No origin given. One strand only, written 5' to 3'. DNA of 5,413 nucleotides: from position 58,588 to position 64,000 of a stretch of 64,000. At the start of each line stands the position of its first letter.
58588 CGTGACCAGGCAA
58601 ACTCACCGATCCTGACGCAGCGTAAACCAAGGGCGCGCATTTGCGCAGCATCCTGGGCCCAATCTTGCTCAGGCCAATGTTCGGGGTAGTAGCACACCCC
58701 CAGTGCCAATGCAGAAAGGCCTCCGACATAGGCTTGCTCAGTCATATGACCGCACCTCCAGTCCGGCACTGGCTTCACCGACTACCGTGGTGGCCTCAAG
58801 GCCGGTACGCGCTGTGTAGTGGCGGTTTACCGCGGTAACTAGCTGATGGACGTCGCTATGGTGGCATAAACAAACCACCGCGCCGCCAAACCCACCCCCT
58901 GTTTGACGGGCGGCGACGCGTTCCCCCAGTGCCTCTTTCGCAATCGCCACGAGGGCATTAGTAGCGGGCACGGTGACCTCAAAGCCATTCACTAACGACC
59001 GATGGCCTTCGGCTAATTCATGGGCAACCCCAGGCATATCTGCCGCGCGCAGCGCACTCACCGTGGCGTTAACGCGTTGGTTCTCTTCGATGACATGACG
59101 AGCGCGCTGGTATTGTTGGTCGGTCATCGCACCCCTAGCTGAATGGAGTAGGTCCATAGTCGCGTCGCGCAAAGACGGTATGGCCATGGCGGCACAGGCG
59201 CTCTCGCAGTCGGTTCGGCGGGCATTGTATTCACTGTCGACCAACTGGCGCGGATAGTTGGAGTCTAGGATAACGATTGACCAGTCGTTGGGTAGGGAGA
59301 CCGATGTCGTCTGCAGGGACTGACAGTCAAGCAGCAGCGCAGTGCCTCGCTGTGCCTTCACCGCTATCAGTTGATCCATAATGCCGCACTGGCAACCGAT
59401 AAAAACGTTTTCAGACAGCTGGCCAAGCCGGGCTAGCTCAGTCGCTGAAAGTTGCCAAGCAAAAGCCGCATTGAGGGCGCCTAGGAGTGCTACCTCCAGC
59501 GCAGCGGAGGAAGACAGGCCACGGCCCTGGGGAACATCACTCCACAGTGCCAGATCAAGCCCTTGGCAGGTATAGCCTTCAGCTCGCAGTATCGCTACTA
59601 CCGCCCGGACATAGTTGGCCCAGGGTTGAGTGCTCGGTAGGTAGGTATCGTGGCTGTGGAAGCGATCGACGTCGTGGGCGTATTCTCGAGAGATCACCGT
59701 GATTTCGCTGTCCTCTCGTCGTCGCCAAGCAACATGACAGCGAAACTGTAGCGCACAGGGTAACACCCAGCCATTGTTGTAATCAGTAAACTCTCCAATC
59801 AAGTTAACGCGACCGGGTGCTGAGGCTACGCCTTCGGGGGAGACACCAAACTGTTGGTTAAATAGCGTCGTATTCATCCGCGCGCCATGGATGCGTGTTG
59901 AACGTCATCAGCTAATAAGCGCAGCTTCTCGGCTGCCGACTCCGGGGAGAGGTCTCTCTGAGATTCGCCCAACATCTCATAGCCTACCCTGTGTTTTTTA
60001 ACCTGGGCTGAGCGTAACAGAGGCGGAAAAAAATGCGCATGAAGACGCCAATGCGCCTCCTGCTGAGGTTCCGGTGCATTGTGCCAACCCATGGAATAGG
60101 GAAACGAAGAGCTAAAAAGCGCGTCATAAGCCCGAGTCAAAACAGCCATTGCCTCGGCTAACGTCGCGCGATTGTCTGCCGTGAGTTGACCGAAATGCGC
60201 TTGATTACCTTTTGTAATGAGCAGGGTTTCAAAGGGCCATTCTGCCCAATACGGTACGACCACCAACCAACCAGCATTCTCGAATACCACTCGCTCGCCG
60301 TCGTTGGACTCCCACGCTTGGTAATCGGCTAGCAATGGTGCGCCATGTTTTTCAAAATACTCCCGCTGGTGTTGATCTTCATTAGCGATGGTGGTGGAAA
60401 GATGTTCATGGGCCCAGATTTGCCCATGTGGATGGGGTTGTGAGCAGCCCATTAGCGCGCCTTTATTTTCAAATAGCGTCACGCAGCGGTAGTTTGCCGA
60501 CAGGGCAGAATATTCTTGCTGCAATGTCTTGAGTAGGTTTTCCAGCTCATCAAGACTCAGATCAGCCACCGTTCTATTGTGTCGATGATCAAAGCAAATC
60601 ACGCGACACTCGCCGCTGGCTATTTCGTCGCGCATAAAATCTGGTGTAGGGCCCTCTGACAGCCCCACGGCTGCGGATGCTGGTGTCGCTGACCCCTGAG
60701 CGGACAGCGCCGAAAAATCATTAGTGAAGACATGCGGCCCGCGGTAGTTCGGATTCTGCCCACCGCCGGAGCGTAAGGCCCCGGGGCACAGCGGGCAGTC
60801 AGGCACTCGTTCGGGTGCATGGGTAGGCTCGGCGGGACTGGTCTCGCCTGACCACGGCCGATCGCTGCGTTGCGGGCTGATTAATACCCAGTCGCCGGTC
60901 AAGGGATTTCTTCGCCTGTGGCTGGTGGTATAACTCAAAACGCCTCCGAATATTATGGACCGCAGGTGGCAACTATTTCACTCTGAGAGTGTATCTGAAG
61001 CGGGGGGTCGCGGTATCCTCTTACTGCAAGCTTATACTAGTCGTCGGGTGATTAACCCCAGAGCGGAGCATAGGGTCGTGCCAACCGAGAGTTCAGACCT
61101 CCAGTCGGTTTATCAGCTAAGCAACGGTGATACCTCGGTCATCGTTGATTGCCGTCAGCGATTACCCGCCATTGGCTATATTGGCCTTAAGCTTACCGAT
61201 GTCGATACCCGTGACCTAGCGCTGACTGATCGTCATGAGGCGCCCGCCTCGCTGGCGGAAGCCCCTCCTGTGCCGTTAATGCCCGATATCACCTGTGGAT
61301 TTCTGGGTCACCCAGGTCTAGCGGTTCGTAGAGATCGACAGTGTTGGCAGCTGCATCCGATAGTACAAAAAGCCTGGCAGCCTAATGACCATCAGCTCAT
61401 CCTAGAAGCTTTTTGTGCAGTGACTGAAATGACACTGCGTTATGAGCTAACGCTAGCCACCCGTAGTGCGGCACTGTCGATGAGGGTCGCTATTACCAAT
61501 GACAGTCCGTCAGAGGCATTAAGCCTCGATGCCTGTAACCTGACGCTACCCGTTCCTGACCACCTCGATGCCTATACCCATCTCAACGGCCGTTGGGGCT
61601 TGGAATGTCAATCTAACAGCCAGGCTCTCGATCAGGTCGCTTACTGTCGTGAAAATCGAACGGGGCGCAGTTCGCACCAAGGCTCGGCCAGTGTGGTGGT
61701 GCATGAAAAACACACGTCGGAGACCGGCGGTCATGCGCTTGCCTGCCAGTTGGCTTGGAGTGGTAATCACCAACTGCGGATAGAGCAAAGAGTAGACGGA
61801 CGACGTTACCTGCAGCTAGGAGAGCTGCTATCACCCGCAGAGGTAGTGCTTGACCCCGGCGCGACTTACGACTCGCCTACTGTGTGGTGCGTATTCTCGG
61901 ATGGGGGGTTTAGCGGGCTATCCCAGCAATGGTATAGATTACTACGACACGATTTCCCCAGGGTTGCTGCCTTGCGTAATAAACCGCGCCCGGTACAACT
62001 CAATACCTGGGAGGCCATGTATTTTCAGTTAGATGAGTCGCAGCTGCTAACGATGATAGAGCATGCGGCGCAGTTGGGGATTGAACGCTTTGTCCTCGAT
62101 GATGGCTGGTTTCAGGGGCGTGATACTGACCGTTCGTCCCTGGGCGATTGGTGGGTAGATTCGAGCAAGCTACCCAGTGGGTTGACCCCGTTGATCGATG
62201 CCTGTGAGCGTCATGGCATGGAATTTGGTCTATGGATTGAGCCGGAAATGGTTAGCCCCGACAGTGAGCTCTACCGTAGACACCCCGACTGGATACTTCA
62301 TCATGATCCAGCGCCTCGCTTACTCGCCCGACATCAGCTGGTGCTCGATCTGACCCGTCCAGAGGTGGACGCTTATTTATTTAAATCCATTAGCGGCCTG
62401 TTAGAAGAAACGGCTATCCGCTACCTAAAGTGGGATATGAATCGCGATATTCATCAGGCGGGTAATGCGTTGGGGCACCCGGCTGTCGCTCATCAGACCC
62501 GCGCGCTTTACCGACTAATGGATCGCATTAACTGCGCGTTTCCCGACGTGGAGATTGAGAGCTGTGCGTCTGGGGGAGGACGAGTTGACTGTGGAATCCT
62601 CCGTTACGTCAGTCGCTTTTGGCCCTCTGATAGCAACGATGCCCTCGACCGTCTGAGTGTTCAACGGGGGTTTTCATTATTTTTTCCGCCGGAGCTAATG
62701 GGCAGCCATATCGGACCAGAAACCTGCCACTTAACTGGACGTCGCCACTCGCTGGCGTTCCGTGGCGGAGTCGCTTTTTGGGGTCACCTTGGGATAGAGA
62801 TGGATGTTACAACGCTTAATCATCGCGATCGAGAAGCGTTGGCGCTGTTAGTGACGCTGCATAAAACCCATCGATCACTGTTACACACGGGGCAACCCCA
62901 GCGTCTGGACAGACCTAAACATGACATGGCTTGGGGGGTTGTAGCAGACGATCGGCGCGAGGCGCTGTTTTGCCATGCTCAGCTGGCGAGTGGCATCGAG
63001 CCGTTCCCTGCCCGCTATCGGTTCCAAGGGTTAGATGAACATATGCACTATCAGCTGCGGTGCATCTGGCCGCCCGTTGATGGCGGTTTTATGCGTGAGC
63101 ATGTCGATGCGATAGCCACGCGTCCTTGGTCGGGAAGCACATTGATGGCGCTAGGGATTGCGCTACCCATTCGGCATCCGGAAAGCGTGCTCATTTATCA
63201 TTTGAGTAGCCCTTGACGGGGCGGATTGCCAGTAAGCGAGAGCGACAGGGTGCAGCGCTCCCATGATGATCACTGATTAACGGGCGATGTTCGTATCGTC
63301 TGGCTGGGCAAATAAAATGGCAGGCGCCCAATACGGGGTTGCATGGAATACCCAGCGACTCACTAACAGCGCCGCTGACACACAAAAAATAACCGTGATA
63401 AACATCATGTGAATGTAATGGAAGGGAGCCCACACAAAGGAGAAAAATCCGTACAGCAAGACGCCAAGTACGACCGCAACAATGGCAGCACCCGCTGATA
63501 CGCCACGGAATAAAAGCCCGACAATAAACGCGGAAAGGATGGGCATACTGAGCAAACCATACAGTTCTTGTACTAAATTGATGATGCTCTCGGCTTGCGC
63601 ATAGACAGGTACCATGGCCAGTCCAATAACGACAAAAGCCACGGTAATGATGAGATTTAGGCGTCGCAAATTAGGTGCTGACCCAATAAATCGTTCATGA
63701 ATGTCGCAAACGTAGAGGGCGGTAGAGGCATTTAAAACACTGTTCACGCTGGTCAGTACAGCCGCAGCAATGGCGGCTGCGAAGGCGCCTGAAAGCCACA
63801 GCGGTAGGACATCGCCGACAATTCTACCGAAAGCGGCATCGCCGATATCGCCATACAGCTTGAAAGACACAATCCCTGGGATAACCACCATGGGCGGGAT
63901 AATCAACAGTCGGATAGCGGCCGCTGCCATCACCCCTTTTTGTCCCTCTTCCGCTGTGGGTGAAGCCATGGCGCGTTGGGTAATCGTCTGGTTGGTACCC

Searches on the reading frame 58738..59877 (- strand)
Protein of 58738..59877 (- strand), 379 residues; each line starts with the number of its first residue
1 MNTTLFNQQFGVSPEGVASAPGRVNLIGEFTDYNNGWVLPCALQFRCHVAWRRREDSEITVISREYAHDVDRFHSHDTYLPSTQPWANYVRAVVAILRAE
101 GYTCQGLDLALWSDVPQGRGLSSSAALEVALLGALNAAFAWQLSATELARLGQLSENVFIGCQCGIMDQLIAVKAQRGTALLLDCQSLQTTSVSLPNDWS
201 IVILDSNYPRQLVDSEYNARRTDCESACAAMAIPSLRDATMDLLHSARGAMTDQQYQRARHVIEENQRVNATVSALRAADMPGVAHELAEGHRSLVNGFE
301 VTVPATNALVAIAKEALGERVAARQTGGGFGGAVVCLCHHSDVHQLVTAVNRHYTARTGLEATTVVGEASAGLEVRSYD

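Call 85: search_protein_families(library=pfam, proteins=[window:58738-59877:-], max_evalue=0.00001)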
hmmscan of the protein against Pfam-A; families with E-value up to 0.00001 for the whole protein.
window:58738-59877:- (379 aa): 3 families
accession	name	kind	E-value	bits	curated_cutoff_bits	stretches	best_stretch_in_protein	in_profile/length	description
PF00288.32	GHMP_kinases_N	-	1.6e-20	73.5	22.3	1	88-173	1-84/87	GHMP kinases N terminal domain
PF10509.15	GalKase_gal_bdg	-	2.2e-20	72.4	23.1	1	5-53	2-49/49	Galactokinase galactose-binding signature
PF08544.19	GHMP_kinases_C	-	2.8e-06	28.1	21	1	273-354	2-83/85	GHMP kinases C terminal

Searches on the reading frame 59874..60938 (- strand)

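Call 85: search_protein_families(library=pfam, proteins=[window:59874-60938:-], max_evalue=0.00001)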
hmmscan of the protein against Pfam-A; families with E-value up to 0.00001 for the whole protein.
window:59874-60938:- (354 aa): 2 families
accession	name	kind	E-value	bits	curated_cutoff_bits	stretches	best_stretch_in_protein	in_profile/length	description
PF02744.22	GalP_UDP_tr_C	-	2.3e-54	184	29.2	1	188-345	2-159/165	Galactose-1-phosphate uridyl transferase, C-terminal domain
PF01087.27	GalP_UDP_transf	-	9.2e-48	163.6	22.1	1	4-180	10-183/184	Galactose-1-phosphate uridyl transferase, N-terminal domain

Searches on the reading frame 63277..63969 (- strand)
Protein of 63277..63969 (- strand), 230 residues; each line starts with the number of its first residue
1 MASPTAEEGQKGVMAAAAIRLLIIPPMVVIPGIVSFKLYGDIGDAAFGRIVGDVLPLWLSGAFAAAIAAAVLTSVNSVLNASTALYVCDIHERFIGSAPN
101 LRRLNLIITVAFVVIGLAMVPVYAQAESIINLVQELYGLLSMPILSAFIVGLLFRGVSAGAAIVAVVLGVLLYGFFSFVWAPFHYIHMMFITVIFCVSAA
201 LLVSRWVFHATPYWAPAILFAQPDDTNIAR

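Call 85: search_protein_families(library=pfam, proteins=[window:63277-63969:-], max_evalue=0.00001)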
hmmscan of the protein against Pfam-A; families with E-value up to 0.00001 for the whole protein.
window:63277-63969:- (230 aa): 1 family
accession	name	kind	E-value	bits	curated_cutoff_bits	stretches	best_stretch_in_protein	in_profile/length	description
PF00474.23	SSF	-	7.6e-11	41.9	22.8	1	42-169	276-406/406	Sodium:solute symporter family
